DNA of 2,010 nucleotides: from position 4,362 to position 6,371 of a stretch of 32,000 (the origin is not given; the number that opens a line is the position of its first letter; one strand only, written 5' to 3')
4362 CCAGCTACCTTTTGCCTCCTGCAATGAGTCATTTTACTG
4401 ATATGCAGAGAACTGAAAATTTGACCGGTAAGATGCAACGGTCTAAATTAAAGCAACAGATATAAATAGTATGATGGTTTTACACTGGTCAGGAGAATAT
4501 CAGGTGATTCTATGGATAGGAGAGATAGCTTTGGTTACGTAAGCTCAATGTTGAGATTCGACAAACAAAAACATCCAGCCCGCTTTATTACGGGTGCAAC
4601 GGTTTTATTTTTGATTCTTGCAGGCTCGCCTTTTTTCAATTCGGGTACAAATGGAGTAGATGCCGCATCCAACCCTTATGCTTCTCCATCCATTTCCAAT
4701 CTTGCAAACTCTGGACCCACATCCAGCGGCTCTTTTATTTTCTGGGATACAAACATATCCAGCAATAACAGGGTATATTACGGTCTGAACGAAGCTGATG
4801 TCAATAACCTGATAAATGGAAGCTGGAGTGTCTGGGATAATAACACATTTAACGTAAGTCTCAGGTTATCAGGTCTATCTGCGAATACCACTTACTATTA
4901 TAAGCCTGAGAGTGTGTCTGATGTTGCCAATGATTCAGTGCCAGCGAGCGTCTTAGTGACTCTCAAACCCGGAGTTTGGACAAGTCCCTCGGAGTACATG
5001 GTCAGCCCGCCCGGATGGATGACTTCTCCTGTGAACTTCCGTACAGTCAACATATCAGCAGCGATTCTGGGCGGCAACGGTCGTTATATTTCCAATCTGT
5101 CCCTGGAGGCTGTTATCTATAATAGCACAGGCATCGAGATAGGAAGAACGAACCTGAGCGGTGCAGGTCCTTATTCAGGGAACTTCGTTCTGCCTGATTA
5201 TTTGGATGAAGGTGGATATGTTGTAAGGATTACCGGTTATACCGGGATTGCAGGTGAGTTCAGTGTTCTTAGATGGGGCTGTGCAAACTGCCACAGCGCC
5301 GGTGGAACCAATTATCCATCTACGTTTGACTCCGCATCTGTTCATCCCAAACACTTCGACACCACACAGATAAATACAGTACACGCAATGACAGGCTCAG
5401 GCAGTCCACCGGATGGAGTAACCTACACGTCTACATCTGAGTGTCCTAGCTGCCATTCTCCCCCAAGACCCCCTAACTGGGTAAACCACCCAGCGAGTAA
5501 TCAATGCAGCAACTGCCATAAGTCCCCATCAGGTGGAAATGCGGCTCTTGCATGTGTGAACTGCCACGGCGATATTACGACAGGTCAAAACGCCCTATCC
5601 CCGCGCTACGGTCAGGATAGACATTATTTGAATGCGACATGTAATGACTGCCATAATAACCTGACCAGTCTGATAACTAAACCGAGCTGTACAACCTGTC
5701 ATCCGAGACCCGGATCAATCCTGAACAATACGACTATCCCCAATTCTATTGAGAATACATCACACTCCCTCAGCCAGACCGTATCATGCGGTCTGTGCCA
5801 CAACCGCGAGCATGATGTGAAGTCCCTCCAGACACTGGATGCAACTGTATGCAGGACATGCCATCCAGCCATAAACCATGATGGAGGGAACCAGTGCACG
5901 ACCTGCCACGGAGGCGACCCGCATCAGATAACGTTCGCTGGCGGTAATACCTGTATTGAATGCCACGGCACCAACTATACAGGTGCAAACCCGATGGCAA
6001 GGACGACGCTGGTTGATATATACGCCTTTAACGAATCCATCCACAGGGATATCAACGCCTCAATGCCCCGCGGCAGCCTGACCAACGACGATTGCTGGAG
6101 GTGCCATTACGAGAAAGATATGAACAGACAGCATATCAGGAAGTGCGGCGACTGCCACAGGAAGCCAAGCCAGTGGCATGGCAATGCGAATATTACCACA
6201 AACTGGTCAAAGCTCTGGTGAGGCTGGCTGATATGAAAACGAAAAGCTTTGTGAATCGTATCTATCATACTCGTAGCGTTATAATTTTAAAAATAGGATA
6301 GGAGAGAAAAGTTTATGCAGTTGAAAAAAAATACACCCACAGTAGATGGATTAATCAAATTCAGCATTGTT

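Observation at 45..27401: A 27-kb multiheme-cytochrome island next to mcrA reads like a complete candidate extracellular electron-transfer conduit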

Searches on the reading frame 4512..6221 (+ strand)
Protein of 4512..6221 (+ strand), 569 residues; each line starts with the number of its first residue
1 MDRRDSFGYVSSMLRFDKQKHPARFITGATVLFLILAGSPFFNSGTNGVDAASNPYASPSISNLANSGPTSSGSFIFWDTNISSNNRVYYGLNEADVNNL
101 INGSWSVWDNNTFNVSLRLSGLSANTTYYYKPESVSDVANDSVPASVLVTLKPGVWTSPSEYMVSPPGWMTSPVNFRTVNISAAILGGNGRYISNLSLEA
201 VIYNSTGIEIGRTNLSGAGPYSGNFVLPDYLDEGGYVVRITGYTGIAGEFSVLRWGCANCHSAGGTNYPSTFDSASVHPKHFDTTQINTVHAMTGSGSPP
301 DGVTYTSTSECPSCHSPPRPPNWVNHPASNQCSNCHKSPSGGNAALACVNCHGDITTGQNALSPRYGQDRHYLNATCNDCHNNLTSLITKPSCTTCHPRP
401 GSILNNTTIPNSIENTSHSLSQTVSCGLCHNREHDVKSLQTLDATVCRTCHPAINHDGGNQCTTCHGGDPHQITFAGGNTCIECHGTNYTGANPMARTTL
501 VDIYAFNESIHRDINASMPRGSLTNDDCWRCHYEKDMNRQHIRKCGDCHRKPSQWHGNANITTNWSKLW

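Call 4: search_protein_families(library=pfam, proteins=[window:4512-6221:+], max_evalue=0.01)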
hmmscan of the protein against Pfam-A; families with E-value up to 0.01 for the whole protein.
window:4512-6221:+ (569 aa): 4 families
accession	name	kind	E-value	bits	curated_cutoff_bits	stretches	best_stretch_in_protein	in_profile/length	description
PF14522.11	Cytochrome_C7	-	1.1e-15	57.6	24.8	2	345-397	13-66/67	Cytochrome c7 and related cytochrome c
PF02085.21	Cytochrom_CIII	-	6.1e-08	33.4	22.9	1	370-451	27-101/101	Class III cytochrome C family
PF16656.11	Pur_ac_phosph_N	-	2.1e-07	31.8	30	1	63-135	5-81/93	Purple acid Phosphatase, N-terminal domain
PF22113.1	Mtrc-MtrF_II-IV_dom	-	2.4e-05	24.4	30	0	460-540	7-96/176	Outer membrane cytochrome MtrC/MtrF-like, domains II/IV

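Call 54: search_protein_families(library=ncbifam, proteins=[window:4512-6221:+], max_evalue=0.01)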
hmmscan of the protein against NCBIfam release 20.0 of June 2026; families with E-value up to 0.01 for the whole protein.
window:4512-6221:+ (569 aa): 1 family
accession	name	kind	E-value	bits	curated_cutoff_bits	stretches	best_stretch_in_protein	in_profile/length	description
TIGR04257.1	nanowire_3heme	domain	0.0017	18.5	40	1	346-397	24-74/75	c(7)-type cytochrome triheme domain-containing protein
